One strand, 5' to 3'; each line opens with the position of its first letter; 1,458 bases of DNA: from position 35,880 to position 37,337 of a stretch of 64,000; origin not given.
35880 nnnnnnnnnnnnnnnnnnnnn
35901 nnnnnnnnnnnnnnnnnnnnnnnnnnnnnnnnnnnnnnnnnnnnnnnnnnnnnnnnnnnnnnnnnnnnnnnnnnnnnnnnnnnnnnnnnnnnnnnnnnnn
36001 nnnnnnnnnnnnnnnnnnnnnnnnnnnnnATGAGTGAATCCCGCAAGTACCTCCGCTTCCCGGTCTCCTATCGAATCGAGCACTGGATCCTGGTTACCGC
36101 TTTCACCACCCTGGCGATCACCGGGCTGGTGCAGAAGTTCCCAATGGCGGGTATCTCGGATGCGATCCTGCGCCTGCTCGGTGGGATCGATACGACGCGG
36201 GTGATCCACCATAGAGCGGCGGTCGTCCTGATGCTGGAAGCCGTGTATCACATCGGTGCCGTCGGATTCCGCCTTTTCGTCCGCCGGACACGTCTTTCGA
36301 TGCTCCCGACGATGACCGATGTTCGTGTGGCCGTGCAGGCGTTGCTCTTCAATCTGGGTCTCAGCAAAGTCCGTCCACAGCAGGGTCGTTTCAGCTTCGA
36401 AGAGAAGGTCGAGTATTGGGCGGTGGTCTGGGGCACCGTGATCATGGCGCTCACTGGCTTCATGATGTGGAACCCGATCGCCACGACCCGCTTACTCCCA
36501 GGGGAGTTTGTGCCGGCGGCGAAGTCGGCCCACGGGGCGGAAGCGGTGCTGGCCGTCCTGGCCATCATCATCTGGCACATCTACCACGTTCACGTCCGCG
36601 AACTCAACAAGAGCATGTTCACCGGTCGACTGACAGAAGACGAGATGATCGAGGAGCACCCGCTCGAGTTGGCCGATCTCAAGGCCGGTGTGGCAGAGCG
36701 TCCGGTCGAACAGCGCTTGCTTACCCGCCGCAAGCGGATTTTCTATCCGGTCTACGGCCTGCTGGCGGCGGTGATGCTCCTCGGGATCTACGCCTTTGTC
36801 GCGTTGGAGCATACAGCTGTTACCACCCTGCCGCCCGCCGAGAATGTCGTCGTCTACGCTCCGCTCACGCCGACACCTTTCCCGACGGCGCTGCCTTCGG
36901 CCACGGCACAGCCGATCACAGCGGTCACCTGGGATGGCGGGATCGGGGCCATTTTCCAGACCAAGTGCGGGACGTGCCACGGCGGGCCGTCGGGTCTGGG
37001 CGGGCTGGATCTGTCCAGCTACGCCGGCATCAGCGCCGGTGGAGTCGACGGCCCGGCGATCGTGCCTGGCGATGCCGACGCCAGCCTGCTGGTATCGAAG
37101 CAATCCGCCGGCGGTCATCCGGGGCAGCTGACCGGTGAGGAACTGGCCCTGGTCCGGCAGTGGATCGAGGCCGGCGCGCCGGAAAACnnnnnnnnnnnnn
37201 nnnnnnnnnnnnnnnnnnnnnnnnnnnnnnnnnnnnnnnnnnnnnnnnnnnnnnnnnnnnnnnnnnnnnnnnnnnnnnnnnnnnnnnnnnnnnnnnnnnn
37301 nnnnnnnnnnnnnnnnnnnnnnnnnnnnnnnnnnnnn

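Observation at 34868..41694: One tightly packed block joins three different quinol-oxidising modules, and three of its membrane subunits end in the same PSCyt1-like monoheme domain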

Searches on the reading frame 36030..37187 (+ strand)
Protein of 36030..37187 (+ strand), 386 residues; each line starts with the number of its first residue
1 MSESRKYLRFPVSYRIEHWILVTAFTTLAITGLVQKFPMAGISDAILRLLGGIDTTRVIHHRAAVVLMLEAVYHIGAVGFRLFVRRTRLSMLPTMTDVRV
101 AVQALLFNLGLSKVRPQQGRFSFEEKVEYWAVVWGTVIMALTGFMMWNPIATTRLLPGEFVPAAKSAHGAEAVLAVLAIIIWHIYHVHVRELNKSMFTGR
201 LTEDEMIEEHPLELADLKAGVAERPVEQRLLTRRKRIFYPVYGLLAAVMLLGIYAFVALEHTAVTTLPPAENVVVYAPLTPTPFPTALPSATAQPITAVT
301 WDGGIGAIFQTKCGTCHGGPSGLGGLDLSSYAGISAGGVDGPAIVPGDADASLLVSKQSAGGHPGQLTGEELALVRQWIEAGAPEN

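Call 3: search_protein_families(library=pfam, proteins=[window:36030-37187:+], max_evalue=0.01)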
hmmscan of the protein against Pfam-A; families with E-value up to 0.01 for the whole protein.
window:36030-37187:+ (386 aa): 3 families
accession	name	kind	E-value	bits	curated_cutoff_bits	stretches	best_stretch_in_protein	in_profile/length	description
PF01292.26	Ni_hydr_CYTB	-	4.2e-15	56.4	30.1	2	109-199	83-179/179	Prokaryotic cytochrome b561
PF07635.16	PSCyt1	-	1e-08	36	22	1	313-356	1-44/59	Planctomycete cytochrome C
PF14358.11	DUF4405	-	0.0091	16.9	26.7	1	19-76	4-63/66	Domain of unknown function (DUF4405)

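Call 8: find_homologous_proteins(query=window:36030-37187:+, max_evalue=0.00001)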
Query window:36030-37187:+ (386 aa): 4287 proteins with E <= 0.00001 among 8000 candidates; the best 120 are listed.
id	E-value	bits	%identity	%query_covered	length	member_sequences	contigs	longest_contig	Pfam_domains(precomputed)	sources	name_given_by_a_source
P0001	6.0e-233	791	89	100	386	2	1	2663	PF01292.27,PF07635.17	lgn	-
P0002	1.5e-229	780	88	100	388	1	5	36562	PF01292.27,PF07635.17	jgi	jgi:cytochrome b subunit of formate dehydrogenase/mono/diheme cytochrome c family protein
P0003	3.5e-226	769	86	100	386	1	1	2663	PF01292.27,PF07635.17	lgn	-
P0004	5.5e-226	768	88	100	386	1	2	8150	PF01292.27,PF07635.17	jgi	jgi:cytochrome b subunit of formate dehydrogenase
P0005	8.6e-226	767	87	100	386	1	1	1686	PF01292.27,PF07635.17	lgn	-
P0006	2.4e-221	753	84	100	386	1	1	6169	PF01292.27,PF07635.17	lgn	-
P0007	2.7e-220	749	84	100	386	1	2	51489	PF01292.27,PF07635.17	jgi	jgi:formate dehydrogenase gamma subunit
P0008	2.3e-217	740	84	100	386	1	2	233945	PF01292.27,PF07635.17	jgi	jgi:cytochrome b subunit of formate dehydrogenase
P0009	1.8e-214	730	82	100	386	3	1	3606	PF01292.27,PF07635.17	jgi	jgi:formate dehydrogenase gamma subunit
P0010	8.3e-214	728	82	100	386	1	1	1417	PF01292.27,PF07635.17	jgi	jgi:formate dehydrogenase gamma subunit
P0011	3.6e-213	726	81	100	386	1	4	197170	PF01292.27,PF07635.17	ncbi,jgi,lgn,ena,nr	ncbi:MAG TPA: cytochrome b/b6 domain-containing protein [Anaerolineales bacterium]|nr:cytochrome b/b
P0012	1.4e-206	704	80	100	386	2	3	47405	PF01292.27,PF07635.17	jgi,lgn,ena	-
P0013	1.2e-204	698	78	100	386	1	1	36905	PF01292.27,PF07635.17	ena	-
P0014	2.5e-204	697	78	100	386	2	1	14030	PF01292.27,PF07635.17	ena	-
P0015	1.1e-198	678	58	100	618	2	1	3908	PF01292.27,PF07635.17,PF09698.16,PF13442.12,PF00034.27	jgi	jgi:formate dehydrogenase gamma subunit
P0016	1.7e-190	651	57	100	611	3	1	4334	PF01292.27,PF07635.17,PF09698.16,PF14376.12,PF13442.12,PF00034.27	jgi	jgi:formate dehydrogenase gamma subunit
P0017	1.5e-189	648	54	99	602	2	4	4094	PF22297.2,PF01292.27,PF07635.17,PF13442.12,PF00034.27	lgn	-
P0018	3.7e-188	644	53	98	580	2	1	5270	PF22297.2,PF01292.27,PF07635.17,PF09698.16,PF13442.12,PF00034.27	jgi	jgi:cytochrome b subunit of formate dehydrogenase/mono/diheme cytochrome c family protein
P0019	9.5e-186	636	52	100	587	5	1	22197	PF01292.27,PF07635.17,PF07627.17,PF09698.16,PF13442.12,PF00034.27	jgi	jgi:cytochrome b subunit of formate dehydrogenase/cytochrome c5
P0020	1.5e-184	632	71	100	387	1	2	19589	PF01292.27,PF07635.17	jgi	jgi:formate dehydrogenase gamma subunit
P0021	1.8e-184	631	78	91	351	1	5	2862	PF01292.27,PF07635.17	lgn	-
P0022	4.1e-184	630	54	99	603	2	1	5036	PF22297.2,PF01292.27,PF07635.17,PF13442.12,PF00034.27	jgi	jgi:cytochrome b subunit of formate dehydrogenase/mono/diheme cytochrome c family protein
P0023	9.4e-184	629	54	100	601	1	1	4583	PF01292.27,PF07635.17,PF07627.17,PF09698.16,PF14376.12,PF13442.12,PF00034.27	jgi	jgi:formate dehydrogenase gamma subunit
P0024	1.4e-183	629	51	100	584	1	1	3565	PF22297.2,PF01292.27,PF07635.17,PF13442.12,PF00034.27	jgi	-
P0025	8.4e-183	626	54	99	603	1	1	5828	PF22297.2,PF01292.27,PF07635.17,PF13442.12,PF00034.27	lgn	-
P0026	2.0e-182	625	55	99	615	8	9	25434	PF22297.2,PF01292.27,PF07635.17,PF13442.12,PF00034.27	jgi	jgi:formate dehydrogenase gamma subunit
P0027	4.6e-182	623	50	98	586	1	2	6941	PF22297.2,PF01292.27,PF07635.17,PF07627.17,PF13442.12,PF00034.27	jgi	jgi:cytochrome b subunit of formate dehydrogenase/mono/diheme cytochrome c family protein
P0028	6.7e-182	623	54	99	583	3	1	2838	PF01292.27,PF07635.17,PF07627.17,PF13442.12,PF00034.27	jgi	jgi:cytochrome b subunit of formate dehydrogenase/mono/diheme cytochrome c family protein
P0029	9.8e-182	622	54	100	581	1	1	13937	PF01292.27,PF07635.17,PF07627.17,PF13442.12,PF00034.27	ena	-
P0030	1.0e-181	622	54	100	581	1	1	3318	PF01292.27,PF07635.17,PF07627.17,PF13442.12,PF00034.27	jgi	jgi:cytochrome b subunit of formate dehydrogenase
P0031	1.0e-181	622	50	100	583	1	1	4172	PF22297.2,PF01292.27,PF07635.17,PF09698.16,PF13442.12,PF00034.27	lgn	-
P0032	1.4e-181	622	54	100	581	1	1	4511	PF01292.27,PF07635.17,PF07627.17,PF13442.12,PF00034.27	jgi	-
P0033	1.6e-181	622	54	100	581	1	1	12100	PF01292.27,PF07635.17,PF07627.17,PF13442.12,PF00034.27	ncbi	ncbi:MAG: c-type cytochrome domain-containing protein [Anaerolineales bacterium]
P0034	2.6e-181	621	70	100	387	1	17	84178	PF01292.27,PF07635.17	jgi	jgi:cytochrome b subunit of formate dehydrogenase/mono/diheme cytochrome c family protein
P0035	4.2e-181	620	54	100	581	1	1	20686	PF01292.27,PF07635.17,PF07627.17,PF13442.12,PF00034.27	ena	-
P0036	6.0e-181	620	52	99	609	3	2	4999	PF22297.2,PF01292.27,PF07635.17,PF13442.12,PF00034.27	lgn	-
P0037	8.4e-181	619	52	99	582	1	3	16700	PF01292.27,PF07635.17,PF07627.17,PF13442.12,PF00034.27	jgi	jgi:formate dehydrogenase subunit gamma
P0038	1.3e-180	619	55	99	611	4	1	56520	PF14358.12,PF01292.27,PF07635.17,PF00034.27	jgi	jgi:formate dehydrogenase gamma subunit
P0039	3.0e-180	618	52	100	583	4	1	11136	PF22297.2,PF01292.27,PF07635.17,PF07627.17,PF13442.12,PF00034.27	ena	-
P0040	4.4e-180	617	55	99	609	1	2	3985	PF22297.2,PF01292.27,PF07635.17,PF00034.27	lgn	-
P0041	6.0e-180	617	51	100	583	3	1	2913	PF22297.2,PF01292.27,PF07635.17,PF13442.12,PF00034.27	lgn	-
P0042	4.0e-179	614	54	99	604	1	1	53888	PF22297.2,PF01292.27,PF07635.17,PF00034.27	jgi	jgi:cytochrome b subunit of formate dehydrogenase/mono/diheme cytochrome c family protein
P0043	6.8e-179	613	52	99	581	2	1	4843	PF01292.27,PF07635.17,PF07627.17,PF13442.12,PF00034.27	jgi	jgi:formate dehydrogenase subunit gamma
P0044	7.5e-179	613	57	99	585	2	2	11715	PF01292.27,PF07635.17,PF09698.16,PF13442.12,PF00034.27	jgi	jgi:formate dehydrogenase gamma subunit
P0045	3.7e-178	611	50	100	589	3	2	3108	PF22297.2,PF01292.27,PF07635.17,PF07627.17,PF09698.16,PF13442.12,PF00034.27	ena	-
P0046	2.1e-177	608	53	100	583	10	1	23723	PF01292.27,PF07635.17,PF07627.17,PF14376.12,PF13442.12,PF00034.27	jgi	jgi:cytochrome b subunit of formate dehydrogenase/mono/diheme cytochrome c family protein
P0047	3.4e-177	607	67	100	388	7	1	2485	PF01292.27,PF07635.17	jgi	jgi:formate dehydrogenase gamma subunit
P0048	5.4e-177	607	51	100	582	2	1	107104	PF22297.2,PF01292.27,PF07635.17,PF07627.17,PF13442.12,PF00034.27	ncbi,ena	-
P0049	8.1e-177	606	51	100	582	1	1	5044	PF22297.2,PF01292.27,PF07635.17,PF07627.17,PF13442.12,PF00034.27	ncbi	-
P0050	1.3e-176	606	68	100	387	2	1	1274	PF01292.27,PF07635.17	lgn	-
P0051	1.5e-176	605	51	99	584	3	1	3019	PF01292.27,PF07635.17,PF07627.17,PF09698.16,PF13442.12,PF00034.27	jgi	-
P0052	2.9e-176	604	51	99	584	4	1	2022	PF22297.2,PF01292.27,PF07635.17,PF07627.17,PF13442.12,PF00034.27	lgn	-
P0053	3.2e-176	604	52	100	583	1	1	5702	PF22297.2,PF01292.27,PF07635.17,PF07627.17,PF13442.12,PF00034.27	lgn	-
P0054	5.2e-176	604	55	100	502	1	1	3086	PF01292.27,PF07635.17,PF09698.16,PF00034.27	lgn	-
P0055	1.2e-175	602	53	92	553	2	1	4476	PF22297.2,PF01292.27,PF07635.17,PF09698.16,PF13442.12,PF00034.27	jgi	jgi:cytochrome b subunit of formate dehydrogenase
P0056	1.8e-175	602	65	100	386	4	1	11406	PF01292.27,PF07635.17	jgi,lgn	jgi:formate dehydrogenase gamma subunit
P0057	3.3e-175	601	50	99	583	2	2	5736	PF22297.2,PF01292.27,PF07635.17,PF07627.17,PF09698.16,PF13442.12,PF00034.27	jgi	-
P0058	5.7e-175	600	49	100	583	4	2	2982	PF01292.27,PF07635.17,PF07627.17,PF09698.16,PF13442.12,PF00034.27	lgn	-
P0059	9.5e-175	599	53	100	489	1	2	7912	PF01292.27,PF07635.17,PF00034.27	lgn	-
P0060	2.2e-174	598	51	100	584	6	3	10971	PF01292.27,PF07635.17,PF07627.17,PF09698.16,PF13442.12,PF00034.27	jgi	-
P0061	3.1e-174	598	51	100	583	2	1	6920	PF22297.2,PF01292.27,PF07635.17,PF07627.17,PF13442.12,PF00034.27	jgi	jgi:cytochrome b subunit of formate dehydrogenase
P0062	3.8e-174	597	65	100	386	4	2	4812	PF01292.27,PF07635.17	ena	-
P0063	1.2e-173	596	51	100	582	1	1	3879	PF01292.27,PF07635.17,PF07627.17,PF09698.16,PF13442.12,PF00034.27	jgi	jgi:cytochrome b subunit of formate dehydrogenase/nitrate/TMAO reductase-like tetraheme cytochrome c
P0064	2.2e-173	595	66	100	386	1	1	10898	PF01292.27,PF07635.17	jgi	jgi:formate dehydrogenase gamma subunit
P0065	5.6e-173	594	65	100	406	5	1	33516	PF01292.27,PF07635.17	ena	-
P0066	8.5e-173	593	66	100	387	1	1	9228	PF01292.27,PF07635.17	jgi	jgi:formate dehydrogenase gamma subunit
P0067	9.4e-173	593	52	100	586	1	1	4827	PF22297.2,PF01292.27,PF07635.17,PF07627.17,PF09698.16,PF13442.12,PF00034.27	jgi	-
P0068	1.6e-172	592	50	100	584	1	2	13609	PF01292.27,PF07635.17,PF07627.17,PF09698.16,PF13442.12,PF00034.27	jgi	-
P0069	4.6e-172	591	65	100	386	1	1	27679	PF01292.27,PF07635.17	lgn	-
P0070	9.5e-172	590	55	100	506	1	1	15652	PF01292.27,PF07635.17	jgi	jgi:cytochrome b subunit of formate dehydrogenase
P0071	1.9e-171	589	66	100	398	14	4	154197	PF01292.27,PF07635.17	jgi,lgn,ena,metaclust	metaclust:\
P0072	4.5e-171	587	63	98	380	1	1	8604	PF01292.27,PF07635.17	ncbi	ncbi:MAG: cytochrome b/b6 domain-containing protein, partial [Candidatus Hodarchaeota archaeon]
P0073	4.6e-171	587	66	99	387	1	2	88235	PF01292.27,PF07635.17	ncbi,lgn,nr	ncbi:MAG: hypothetical protein GTO14_02085 [Anaerolineales bacterium]|nr:hypothetical protein [Anaer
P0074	5.4e-171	587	64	100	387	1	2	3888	PF01292.27,PF07635.17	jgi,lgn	jgi:cytochrome b subunit of formate dehydrogenase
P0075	5.7e-171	587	51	100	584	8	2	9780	PF22297.2,PF01292.27,PF07635.17,PF07627.17,PF09698.16,PF13442.12,PF00034.27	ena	-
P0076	8.0e-171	586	65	100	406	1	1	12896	PF01292.27,PF07635.17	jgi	jgi:cytochrome b subunit of formate dehydrogenase/mono/diheme cytochrome c family protein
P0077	1.0e-170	586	50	100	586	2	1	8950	PF01292.27,PF07635.17,PF07627.17,PF13442.12,PF00034.27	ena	-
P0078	1.2e-170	586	54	99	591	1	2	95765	PF14358.12,PF01292.27,PF07635.17,PF09698.16,PF13442.12,PF00034.27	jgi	jgi:cytochrome b subunit of formate dehydrogenase/cytochrome c5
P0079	2.2e-170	585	66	99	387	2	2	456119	PF01292.27,PF07635.17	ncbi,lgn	-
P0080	3.4e-170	584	56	82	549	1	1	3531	PF01292.27,PF07635.17,PF09698.16,PF13442.12,PF00034.27,PF14522.12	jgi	jgi:cytochrome b subunit of formate dehydrogenase/cytochrome c551/c552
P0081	6.3e-170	584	64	100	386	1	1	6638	PF01292.27,PF07635.17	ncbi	-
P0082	8.1e-170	583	64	100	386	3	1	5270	PF01292.27,PF07635.17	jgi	jgi:formate dehydrogenase gamma subunit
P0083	1.0e-169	583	64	100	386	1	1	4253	PF01292.27,PF07635.17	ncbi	-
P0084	1.2e-169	583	53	100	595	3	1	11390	PF14358.12,PF01292.27,PF07635.17,PF09698.16,PF13442.12,PF00034.27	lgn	-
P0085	1.6e-169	582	60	99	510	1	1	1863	PF01292.27,PF07635.17,PF13442.12,PF00034.27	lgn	-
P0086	1.9e-169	582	64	100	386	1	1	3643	PF01292.27,PF07635.17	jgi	jgi:formate dehydrogenase gamma subunit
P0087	3.7e-169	581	57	99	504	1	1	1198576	PF01292.27,PF07635.17,PF00034.27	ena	-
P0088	5.2e-169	581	62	100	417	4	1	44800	PF01292.27,PF07635.17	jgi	jgi:formate dehydrogenase gamma subunit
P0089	5.9e-169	580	64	100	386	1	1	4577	PF01292.27,PF07635.17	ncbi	-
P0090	6.7e-169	580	56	100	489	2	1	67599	PF01292.27,PF07635.17,PF13442.12,PF00034.27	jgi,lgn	-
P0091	7.4e-169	580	55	99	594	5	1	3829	PF14358.12,PF01292.27,PF07635.17,PF09698.16,PF13442.12,PF00034.27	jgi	jgi:cytochrome b subunit of formate dehydrogenase/cytochrome c5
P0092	9.4e-169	580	64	99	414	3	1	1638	PF01292.27,PF07635.17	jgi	jgi:formate dehydrogenase gamma subunit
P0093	1.5e-168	579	51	98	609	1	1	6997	PF14358.12,PF01292.27,PF07635.17,PF13442.12,PF00034.27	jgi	-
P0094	2.2e-168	578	51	99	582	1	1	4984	PF22297.2,PF01292.27,PF07635.17,PF07627.17,PF09698.16,PF13442.12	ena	-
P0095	5.2e-168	577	53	100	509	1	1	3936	PF01292.27,PF07635.17,PF09698.16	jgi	jgi:formate dehydrogenase gamma subunit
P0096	6.2e-168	577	53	100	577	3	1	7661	PF01292.27,PF07635.17,PF09698.16,PF14376.12,PF13442.12,PF00034.27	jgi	jgi:formate dehydrogenase gamma subunit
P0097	8.3e-168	577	50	99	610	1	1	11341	PF01292.27,PF07635.17,PF00034.27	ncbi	-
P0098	8.4e-168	577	64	100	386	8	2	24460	PF01292.27,PF07635.17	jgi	jgi:cytochrome b subunit of formate dehydrogenase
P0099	8.8e-168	576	53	99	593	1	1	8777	PF14358.12,PF01292.27,PF07635.17,PF09698.16,PF13442.12,PF00034.27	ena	-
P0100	9.1e-168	576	66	100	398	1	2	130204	PF01292.27,PF07635.17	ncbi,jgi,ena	ncbi:MAG: hypothetical protein C4311_01045 [Chloroflexota bacterium]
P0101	9.3e-168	576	50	100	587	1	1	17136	PF22297.2,PF01292.27,PF07635.17,PF13442.12,PF00034.27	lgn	-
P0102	9.4e-168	576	55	100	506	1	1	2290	PF01292.27,PF07635.17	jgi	jgi:formate dehydrogenase gamma subunit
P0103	1.0e-167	576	66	100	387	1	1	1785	PF01292.27,PF07635.17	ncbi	-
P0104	1.5e-167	576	54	100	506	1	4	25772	PF01292.27,PF07635.17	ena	-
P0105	2.2e-167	575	49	100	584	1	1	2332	PF22297.2,PF01292.27,PF07635.17,PF07627.17,PF13442.12,PF00034.27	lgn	-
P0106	3.3e-167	575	55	100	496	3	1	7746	PF01292.27,PF07635.17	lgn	-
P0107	5.2e-167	574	64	100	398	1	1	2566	PF01292.27,PF07635.17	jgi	jgi:formate dehydrogenase gamma subunit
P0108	5.2e-167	574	62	100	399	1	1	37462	PF01292.27,PF07635.17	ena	-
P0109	5.5e-167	574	62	100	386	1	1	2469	PF01292.27,PF07635.17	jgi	jgi:formate dehydrogenase gamma subunit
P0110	5.7e-167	574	64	98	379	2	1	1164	PF01292.27,PF07635.17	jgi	jgi:formate dehydrogenase gamma subunit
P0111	5.8e-167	574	56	100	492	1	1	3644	PF01292.27,PF07635.17,PF13442.12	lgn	-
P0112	8.2e-167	573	66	99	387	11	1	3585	PF14358.12,PF01292.27,PF07635.17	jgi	-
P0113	9.0e-167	573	64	99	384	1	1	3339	PF01292.27,PF07635.17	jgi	jgi:formate dehydrogenase gamma subunit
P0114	1.3e-166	573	63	100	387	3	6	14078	PF01292.27,PF07635.17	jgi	jgi:cytochrome b subunit of formate dehydrogenase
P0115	1.6e-166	572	55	100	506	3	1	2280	PF01292.27,PF07635.17,PF13442.12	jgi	jgi:cytochrome b subunit of formate dehydrogenase/mono/diheme cytochrome c family protein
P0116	1.6e-166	572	51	98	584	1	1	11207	PF22297.2,PF01292.27,PF07635.17,PF07627.17,PF09698.16,PF13442.12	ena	-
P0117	2.9e-166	572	65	100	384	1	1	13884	PF01292.27,PF07635.17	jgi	-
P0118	6.5e-166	570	63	100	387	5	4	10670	PF01292.27,PF07635.17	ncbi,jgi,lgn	jgi:formate dehydrogenase gamma subunit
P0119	8.1e-166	570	53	98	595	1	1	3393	PF01292.27,PF07635.17,PF13442.12,PF00034.27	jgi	jgi:cytochrome b subunit of formate dehydrogenase/cytochrome c5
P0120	1.0e-165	570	61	100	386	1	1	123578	PF01292.27,PF07635.17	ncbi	ncbi:MAG: cytochrome b/b6 domain-containing protein [Chloroflexota bacterium]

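Call 9: find_encoding_contigs(protein=P0011, flank=8000, max_places=2)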
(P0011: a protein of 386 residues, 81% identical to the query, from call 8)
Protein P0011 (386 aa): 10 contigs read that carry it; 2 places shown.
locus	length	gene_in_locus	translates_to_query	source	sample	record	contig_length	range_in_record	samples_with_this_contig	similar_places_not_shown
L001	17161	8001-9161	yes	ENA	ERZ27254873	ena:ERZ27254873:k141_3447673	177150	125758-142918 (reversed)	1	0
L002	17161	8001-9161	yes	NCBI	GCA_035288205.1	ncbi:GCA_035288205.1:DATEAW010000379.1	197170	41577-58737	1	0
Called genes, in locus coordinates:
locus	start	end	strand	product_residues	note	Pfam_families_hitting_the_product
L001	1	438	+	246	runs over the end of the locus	PF12838:Fer4_7 (faint), PF12797:Fer4_2 (weak), PF13237:Fer4_10 (faint), PF13183:Fer4_8 (faint), PF13187:Fer4_9 (faint), PF13247:Fer4_11 (weak)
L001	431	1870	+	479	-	PF03916:NrfD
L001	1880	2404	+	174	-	PF11821:ActD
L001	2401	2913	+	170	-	PF00034:Cytochrom_C (weak), PF13442:Cytochrome_CBB3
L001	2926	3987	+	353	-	PF13442:Cytochrome_CBB3, PF14495:Cytochrom_C550 (faint), PF00034:Cytochrom_C, PF13442:Cytochrome_CBB3, PF00034:Cytochrom_C (weak), PF13442:Cytochrome_CBB3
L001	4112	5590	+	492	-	PF00034:Cytochrom_C (faint), PF13442:Cytochrome_CBB3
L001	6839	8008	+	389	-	PF03264:Cytochrom_NNT (faint), PF09699:Paired_CXXCH_1 (faint), PF22113:Mtrc-MtrF_II-IV_dom (weak), PF14522:Cytochrome_C7 (weak), PF14537:Cytochrom_c3_2 (weak)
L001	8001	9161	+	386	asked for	PF01292:Ni_hydr_CYTB, PF07635:PSCyt1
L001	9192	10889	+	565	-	PF03264:Cytochrom_NNT (weak), PF13442:Cytochrome_CBB3 (faint), PF07635:PSCyt1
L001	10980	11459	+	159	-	PF00355:Rieske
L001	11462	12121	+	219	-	PF00033:Cytochrome_B, PF13631:Cytochrom_B_N_2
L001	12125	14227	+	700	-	PF00032:Cytochrom_B_C, PF13442:Cytochrome_CBB3, PF14522:Cytochrome_C7 (faint), PF14495:Cytochrom_C550 (faint), PF13442:Cytochrome_CBB3 (weak), PF00034:Cytochrom_C, PF13442:Cytochrome_CBB3, PF07635:PSCyt1 (weak)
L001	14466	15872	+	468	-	PF00672:HAMP, PF07730:HisKA_3, PF02518:HATPase_c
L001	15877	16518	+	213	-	PF00072:Response_reg, PF00196:GerE, PF08281:Sigma70_r4_2 (weak)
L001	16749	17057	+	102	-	-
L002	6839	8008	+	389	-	PF03264:Cytochrom_NNT (faint), PF09699:Paired_CXXCH_1 (faint), PF22113:Mtrc-MtrF_II-IV_dom (weak), PF14522:Cytochrome_C7 (weak), PF14537:Cytochrom_c3_2 (weak)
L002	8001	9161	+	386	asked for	PF01292:Ni_hydr_CYTB, PF07635:PSCyt1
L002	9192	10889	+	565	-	PF03264:Cytochrom_NNT (weak), PF13442:Cytochrome_CBB3 (faint), PF07635:PSCyt1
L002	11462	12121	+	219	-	PF00033:Cytochrome_B, PF13631:Cytochrom_B_N_2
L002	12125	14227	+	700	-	PF00032:Cytochrom_B_C, PF13442:Cytochrome_CBB3, PF14522:Cytochrome_C7 (faint), PF14495:Cytochrom_C550 (faint), PF13442:Cytochrome_CBB3 (weak), PF00034:Cytochrom_C, PF13442:Cytochrome_CBB3, PF07635:PSCyt1 (weak)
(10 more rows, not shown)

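Call 10: find_encoding_contigs(protein=P0079, flank=8000, max_places=2)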
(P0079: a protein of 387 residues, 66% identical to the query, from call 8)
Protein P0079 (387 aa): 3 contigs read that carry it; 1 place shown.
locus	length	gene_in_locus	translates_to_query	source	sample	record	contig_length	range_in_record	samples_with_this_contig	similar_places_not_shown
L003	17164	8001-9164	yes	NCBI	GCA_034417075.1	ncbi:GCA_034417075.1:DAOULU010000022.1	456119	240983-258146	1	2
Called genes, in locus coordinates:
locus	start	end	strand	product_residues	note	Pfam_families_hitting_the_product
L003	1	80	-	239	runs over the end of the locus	PF03379:CcmB, PF12698:ABC2_membrane_3 (weak)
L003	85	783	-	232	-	PF00005:ABC_tran, PF13175:AAA_15 (faint), PF13191:AAA_16 (weak), PF13304:AAA_21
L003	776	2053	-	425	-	-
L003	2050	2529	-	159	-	PF13240:Zn_Ribbon_1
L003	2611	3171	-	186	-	PF08534:Redoxin, PF00255:GSHPx (faint), PF00578:AhpC-TSA, PF00085:Thioredoxin (faint), PF13098:Thioredoxin_2 (faint), PF13905:Thioredoxin_8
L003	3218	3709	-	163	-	PF03918:CcmH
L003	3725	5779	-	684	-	PF01578:Cytochrom_C_asm, PF16327:CcmF_C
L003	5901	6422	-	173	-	PF03100:CcmE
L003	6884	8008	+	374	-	PF03264:Cytochrom_NNT (faint), PF09699:Paired_CXXCH_1 (faint), PF14522:Cytochrome_C7 (weak), PF14537:Cytochrom_c3_2 (weak), PF14522:Cytochrome_C7 (weak), PF14537:Cytochrom_c3_2 (weak), PF22113:Mtrc-MtrF_II-IV_dom (weak)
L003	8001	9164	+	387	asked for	PF01292:Ni_hydr_CYTB, PF07635:PSCyt1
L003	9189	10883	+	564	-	PF03264:Cytochrom_NNT, PF14522:Cytochrome_C7 (faint), PF13442:Cytochrome_CBB3 (faint), PF07635:PSCyt1 (weak)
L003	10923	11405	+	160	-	PF00355:Rieske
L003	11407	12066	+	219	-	PF00033:Cytochrome_B, PF13631:Cytochrom_B_N_2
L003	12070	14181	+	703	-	PF00032:Cytochrom_B_C, PF14376:Haem_bd (faint), PF13442:Cytochrome_CBB3, PF14522:Cytochrome_C7 (faint), PF14537:Cytochrom_c3_2 (faint), PF13442:Cytochrome_CBB3, PF00034:Cytochrom_C, PF13442:Cytochrome_CBB3, +1 more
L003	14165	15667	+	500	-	PF21563:Mcp40H-20_sensor (weak), PF00672:HAMP, PF07730:HisKA_3, PF02518:HATPase_c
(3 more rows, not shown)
